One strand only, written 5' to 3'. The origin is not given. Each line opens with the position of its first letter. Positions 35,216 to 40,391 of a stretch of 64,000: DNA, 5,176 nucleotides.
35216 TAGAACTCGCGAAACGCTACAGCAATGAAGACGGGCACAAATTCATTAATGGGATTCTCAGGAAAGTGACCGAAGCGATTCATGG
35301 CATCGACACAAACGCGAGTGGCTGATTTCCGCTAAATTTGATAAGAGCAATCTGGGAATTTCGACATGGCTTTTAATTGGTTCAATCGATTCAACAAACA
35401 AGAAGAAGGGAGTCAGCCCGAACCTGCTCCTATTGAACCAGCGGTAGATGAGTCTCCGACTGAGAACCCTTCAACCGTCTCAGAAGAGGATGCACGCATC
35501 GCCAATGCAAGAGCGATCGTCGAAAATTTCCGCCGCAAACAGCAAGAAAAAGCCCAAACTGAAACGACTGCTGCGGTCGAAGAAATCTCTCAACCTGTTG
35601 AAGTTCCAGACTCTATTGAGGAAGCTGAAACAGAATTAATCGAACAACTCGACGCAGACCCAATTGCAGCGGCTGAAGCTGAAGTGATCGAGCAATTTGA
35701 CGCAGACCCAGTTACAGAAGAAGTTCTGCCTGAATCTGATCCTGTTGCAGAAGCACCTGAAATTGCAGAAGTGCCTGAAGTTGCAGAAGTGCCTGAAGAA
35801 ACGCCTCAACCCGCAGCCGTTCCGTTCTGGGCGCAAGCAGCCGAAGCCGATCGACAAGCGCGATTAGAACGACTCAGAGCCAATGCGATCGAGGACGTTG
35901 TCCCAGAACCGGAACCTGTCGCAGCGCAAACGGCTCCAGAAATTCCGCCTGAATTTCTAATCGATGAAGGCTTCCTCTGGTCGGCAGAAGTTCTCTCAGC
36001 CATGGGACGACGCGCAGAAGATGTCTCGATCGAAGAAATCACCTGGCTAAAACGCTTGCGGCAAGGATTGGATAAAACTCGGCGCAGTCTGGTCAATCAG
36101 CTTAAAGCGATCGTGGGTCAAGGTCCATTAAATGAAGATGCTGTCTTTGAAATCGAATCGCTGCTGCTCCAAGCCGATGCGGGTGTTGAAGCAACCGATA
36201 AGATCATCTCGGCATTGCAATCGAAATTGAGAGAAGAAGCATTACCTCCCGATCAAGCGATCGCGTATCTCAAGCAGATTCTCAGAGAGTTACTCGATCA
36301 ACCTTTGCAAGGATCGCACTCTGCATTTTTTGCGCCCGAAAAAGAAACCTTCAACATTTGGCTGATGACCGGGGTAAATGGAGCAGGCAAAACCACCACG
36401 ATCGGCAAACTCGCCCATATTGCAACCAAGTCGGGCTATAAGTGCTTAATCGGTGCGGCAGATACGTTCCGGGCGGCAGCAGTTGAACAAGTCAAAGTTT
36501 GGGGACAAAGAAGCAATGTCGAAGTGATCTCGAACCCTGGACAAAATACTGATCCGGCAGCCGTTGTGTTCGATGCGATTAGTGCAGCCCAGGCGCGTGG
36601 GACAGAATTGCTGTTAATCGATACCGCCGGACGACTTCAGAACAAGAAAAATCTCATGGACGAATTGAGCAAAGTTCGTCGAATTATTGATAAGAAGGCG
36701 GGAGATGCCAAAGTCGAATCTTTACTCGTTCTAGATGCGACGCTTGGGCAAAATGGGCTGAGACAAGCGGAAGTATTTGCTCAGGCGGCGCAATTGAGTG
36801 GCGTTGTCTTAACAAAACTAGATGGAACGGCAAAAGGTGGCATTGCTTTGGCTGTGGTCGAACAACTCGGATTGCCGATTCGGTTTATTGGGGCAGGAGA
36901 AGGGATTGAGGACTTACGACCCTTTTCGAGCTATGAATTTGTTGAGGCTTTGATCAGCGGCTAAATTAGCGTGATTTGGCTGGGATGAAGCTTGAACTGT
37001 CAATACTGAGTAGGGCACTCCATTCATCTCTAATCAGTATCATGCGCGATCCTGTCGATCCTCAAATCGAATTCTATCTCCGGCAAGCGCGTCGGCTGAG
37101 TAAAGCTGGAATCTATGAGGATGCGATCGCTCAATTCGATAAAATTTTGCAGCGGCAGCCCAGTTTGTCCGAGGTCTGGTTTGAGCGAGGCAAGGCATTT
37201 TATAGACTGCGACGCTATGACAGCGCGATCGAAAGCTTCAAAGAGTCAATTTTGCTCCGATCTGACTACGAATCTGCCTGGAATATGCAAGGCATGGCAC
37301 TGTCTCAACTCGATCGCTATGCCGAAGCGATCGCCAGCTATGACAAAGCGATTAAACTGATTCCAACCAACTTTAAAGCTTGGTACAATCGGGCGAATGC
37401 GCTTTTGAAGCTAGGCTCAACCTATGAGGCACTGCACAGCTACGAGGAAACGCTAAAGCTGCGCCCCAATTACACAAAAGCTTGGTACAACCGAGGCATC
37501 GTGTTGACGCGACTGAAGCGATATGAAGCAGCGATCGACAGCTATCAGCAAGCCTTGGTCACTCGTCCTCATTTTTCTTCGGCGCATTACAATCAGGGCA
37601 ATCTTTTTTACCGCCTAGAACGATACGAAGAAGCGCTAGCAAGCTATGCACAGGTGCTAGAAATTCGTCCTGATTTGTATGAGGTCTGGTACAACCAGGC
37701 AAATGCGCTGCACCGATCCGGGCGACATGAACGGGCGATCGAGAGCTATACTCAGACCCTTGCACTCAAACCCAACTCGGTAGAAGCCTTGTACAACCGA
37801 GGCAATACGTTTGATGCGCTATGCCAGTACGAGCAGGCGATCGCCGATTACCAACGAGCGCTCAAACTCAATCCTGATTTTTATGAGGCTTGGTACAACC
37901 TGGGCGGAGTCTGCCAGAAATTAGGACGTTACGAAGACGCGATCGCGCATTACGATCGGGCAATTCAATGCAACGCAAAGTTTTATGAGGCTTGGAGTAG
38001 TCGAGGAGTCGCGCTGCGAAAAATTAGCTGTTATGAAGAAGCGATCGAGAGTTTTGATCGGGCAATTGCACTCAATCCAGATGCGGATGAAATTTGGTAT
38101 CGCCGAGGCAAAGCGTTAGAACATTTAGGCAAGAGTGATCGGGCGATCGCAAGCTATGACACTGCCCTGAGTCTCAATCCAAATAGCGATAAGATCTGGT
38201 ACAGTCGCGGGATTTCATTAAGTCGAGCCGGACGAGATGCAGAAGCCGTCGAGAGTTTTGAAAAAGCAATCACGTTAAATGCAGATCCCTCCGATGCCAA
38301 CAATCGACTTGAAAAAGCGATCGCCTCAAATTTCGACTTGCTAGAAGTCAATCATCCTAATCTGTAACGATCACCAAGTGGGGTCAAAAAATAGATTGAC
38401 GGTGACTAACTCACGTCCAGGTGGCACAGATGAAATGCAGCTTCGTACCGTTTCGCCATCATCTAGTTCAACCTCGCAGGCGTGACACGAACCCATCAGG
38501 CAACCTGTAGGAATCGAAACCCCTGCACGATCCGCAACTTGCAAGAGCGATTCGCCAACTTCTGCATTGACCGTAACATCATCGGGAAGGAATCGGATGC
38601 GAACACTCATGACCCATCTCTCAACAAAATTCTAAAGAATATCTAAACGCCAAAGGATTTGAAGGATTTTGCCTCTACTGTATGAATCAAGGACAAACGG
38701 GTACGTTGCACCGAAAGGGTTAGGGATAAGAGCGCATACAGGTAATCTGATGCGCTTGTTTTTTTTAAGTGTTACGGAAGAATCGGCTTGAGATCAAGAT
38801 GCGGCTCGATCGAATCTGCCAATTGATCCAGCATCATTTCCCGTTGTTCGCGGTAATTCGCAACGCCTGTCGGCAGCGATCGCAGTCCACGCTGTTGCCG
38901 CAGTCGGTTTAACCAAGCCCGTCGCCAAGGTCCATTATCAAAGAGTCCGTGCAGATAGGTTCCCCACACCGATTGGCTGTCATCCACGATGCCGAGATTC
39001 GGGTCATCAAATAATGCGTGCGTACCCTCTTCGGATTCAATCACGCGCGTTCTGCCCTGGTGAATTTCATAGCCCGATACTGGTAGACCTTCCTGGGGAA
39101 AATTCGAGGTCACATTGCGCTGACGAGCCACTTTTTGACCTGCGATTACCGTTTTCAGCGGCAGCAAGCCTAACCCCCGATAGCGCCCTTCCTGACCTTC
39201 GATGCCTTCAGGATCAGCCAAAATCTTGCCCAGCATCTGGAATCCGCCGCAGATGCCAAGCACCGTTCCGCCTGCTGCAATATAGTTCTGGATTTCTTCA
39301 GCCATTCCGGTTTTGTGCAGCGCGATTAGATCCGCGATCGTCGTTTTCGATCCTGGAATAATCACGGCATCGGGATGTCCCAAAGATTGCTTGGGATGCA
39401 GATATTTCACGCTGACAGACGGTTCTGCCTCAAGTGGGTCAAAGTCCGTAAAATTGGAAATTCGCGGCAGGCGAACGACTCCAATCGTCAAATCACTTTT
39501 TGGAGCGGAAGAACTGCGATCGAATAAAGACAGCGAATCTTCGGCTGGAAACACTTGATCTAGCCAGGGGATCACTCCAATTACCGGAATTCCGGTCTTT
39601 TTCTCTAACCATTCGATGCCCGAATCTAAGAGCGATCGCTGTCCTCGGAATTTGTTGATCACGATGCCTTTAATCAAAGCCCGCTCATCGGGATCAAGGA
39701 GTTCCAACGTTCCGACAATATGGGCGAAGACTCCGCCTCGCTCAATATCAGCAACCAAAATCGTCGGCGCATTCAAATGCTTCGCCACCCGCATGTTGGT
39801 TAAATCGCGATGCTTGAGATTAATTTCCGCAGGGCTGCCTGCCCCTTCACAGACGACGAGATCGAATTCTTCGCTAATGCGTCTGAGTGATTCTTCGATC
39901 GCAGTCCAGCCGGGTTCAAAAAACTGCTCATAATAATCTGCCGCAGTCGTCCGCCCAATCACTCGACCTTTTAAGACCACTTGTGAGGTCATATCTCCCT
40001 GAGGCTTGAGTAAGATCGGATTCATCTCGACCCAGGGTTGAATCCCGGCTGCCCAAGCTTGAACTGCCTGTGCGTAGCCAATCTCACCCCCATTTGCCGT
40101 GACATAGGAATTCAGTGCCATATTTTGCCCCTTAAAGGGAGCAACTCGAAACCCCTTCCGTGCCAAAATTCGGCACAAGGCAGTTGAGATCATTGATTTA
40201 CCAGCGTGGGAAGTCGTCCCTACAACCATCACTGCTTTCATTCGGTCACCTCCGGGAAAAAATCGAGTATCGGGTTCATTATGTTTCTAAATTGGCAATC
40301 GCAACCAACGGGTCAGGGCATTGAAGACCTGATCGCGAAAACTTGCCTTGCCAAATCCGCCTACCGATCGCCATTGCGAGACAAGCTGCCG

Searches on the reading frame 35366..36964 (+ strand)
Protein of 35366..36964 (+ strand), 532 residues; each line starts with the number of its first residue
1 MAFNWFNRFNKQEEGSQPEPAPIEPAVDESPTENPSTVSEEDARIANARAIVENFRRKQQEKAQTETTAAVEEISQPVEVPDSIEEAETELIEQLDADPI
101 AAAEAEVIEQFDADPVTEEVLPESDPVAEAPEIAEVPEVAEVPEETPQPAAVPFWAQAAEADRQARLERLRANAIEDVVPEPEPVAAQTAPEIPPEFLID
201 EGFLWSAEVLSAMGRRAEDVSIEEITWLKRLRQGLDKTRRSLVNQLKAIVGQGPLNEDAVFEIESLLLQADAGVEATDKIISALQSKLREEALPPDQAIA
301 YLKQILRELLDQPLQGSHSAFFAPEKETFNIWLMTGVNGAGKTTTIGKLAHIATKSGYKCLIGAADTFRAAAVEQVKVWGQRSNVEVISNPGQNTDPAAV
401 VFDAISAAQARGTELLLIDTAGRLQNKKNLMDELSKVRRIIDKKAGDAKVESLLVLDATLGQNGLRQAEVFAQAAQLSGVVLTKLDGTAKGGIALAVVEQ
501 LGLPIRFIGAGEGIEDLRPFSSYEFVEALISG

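Call 20: search_protein_families(library=pfam, proteins=[window:35366-36964:+], max_evalue=0.001)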
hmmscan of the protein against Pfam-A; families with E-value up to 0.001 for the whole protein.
window:35366-36964:+ (532 aa): 3 families
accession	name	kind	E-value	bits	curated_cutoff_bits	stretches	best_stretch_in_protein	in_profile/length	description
PF00448.28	SRP54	-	3.3e-73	246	22.7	1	330-530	2-195/196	SRP54-type protein, GTPase domain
PF02881.24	SRP54_N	-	1.9e-09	38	22.4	1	244-306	7-75/75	SRP54-type protein, helical bundle domain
PF13604.12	AAA_30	-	7.4e-06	26.3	27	1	332-428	21-104/191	AAA domain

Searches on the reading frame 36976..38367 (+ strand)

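Call 20: search_protein_families(library=pfam, proteins=[window:36976-38367:+], max_evalue=0.001)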
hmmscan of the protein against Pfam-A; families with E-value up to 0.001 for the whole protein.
window:36976-38367:+ (463 aa): 34 families (the best 25 are shown)
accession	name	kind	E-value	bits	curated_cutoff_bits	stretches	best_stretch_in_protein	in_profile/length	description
PF00515.34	TPR_1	-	8.5e-108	348.7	27.8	11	270-302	2-34/34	Tetratricopeptide repeat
PF07719.23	TPR_2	-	1.2e-92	296.9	27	11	270-301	2-33/34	Tetratricopeptide repeat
PF13414.12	TPR_11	-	4.9e-81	266.6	26.8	9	284-317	9-42/42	TPR repeat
PF13181.12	TPR_8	-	2.9e-68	220.7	25.7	7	100-132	2-34/34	Tetratricopeptide repeat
PF13432.12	TPR_16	-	6.9e-65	215.4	32.7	8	273-332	1-60/65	Tetratricopeptide repeat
PF13431.12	TPR_17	-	7e-64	207.3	24.4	6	292-324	2-34/34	Tetratricopeptide repeat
PF13428.12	TPR_14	-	7.6e-44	144.1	23.5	4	372-409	2-39/44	Tetratricopeptide repeat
PF13424.12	TPR_12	-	3.8e-41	139.6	30.1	6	202-265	4-75/77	Tetratricopeptide repeat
PF14559.12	TPR_19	-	2.5e-38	130.7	25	4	284-335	6-57/68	Tetratricopeptide repeat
PF13176.12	TPR_7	-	3.4e-35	117.5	27.9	3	238-267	2-33/36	Tetratricopeptide repeat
PF13371.12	TPR_9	-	1.3e-34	118.5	35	6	244-301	4-61/73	Tetratricopeptide repeat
PF13174.12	TPR_6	-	1.8e-31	107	26.3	0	374-404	3-33/33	Tetratricopeptide repeat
PF01239.28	PPTA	-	6.3e-25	85.7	29.5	1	285-316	1-32/32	Protein prenyltransferase alpha subunit repeat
PF23914.1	TPR_CcmH_CycH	-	6.5e-21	75.2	42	2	99-195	50-149/158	Cytochrome c-type biogenesis protein H TPR domain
PF12895.13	ANAPC3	-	1e-20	74.2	27.2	3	252-328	6-81/82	Anaphase-promoting complex, cyclosome, subunit 3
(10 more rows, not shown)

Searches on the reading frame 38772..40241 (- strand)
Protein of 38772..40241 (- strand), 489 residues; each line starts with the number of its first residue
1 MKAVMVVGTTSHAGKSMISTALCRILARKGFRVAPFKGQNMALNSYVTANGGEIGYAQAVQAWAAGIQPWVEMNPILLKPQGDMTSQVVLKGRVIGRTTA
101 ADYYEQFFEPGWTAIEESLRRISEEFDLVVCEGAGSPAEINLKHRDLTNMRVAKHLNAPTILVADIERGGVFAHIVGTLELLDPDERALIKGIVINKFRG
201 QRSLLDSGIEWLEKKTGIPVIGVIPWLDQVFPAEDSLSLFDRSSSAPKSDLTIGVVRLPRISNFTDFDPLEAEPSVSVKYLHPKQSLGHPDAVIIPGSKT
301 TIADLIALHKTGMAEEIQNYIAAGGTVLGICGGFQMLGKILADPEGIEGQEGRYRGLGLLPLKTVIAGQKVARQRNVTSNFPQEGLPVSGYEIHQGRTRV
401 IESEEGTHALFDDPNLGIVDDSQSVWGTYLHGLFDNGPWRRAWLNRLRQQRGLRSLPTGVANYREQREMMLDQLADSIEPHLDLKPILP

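Call 20: search_protein_families(library=pfam, proteins=[window:38772-40241:-], max_evalue=0.001)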
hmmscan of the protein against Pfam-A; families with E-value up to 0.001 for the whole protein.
window:38772-40241:- (489 aa): 4 families
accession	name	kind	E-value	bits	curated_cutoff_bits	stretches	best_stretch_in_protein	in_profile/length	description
PF07685.20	GATase_3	-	9e-60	202.1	27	1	252-438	1-195/196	CobB/CobQ-like glutamine amidotransferase domain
PF01656.29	CbiA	-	4.2e-25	88.5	25.4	1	4-233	1-118/125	CobQ/CobB/MinD/ParA nucleotide binding domain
PF13500.12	AAA_26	-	6.6e-23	82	27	1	2-230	1-194/198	AAA domain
PF01174.25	SNO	-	0.00085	19.7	27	0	282-342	26-86/188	SNO glutamine amidotransferase family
